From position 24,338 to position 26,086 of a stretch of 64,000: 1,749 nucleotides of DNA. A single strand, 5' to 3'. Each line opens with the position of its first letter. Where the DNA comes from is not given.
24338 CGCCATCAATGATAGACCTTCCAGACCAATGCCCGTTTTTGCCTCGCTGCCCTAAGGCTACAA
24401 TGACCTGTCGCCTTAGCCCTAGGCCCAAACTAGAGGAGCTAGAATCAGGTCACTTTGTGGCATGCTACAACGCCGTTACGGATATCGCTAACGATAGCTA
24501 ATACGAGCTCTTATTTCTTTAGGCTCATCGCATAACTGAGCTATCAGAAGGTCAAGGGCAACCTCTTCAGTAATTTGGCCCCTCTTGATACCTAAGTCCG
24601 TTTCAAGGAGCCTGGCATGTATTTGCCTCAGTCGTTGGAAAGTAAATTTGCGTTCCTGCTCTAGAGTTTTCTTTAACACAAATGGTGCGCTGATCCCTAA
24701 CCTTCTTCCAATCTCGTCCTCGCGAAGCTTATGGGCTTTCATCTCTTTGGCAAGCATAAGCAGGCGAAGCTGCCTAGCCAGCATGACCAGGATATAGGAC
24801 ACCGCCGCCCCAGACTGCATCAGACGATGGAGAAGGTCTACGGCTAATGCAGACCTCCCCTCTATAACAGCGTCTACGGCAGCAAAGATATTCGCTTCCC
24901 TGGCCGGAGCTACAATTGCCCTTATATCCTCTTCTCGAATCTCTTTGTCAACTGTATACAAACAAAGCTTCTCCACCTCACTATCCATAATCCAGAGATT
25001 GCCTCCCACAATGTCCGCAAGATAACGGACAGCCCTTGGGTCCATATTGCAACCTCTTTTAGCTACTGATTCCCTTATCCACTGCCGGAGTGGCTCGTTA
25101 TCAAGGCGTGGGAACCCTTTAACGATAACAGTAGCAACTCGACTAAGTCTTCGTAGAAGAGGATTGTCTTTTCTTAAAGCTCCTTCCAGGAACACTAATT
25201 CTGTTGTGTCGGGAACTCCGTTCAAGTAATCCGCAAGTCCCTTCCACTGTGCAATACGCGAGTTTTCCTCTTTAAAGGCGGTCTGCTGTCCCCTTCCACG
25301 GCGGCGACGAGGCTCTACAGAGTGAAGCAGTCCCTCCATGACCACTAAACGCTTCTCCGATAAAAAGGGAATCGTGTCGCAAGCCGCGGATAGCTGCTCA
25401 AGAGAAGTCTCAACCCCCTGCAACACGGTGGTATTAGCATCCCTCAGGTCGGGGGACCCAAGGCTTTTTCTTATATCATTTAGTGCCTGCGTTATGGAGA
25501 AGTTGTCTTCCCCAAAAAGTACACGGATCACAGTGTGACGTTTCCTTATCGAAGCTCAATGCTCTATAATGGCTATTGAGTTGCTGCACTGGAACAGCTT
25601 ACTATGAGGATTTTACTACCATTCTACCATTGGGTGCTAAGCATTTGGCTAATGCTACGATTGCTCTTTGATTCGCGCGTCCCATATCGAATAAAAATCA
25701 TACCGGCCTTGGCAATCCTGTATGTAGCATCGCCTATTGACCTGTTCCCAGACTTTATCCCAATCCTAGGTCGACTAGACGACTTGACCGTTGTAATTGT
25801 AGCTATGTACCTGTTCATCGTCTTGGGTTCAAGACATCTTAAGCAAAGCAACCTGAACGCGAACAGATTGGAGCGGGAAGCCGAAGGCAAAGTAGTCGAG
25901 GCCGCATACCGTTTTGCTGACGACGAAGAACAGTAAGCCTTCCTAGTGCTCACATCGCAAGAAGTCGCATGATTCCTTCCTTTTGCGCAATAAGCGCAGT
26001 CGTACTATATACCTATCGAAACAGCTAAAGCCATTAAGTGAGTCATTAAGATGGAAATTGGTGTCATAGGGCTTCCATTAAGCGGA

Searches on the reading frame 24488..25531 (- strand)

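Call 37: search_protein_families(library=pfam, proteins=[window:24488-25531:-], max_evalue=0.001)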
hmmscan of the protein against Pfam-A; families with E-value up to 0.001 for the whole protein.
window:24488-25531:- (347 aa): 2 families
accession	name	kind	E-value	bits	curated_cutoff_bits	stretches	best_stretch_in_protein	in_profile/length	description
PF21694.2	DNA_pol3_delta_C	-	5.8e-27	94.5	27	1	212-332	1-120/121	DNA polymerase III delta subunit, C-terminal domain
PF06144.19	DNA_pol3_delta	-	1.3e-09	38.5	21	1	4-135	2-120/124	DNA polymerase III, delta subunit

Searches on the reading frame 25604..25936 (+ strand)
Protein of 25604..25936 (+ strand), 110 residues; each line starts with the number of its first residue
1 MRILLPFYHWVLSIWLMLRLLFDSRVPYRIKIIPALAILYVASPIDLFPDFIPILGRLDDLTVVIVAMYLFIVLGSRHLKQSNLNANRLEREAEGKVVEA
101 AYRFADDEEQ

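Call 37: search_protein_families(library=pfam, proteins=[window:25604-25936:+], max_evalue=0.001)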
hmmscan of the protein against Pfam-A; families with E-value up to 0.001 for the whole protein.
window:25604-25936:+ (110 aa): 1 family
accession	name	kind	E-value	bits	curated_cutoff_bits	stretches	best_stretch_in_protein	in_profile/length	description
PF06803.17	DUF1232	-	3.5e-11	43.1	23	1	31-65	2-36/37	Protein of unknown function (DUF1232)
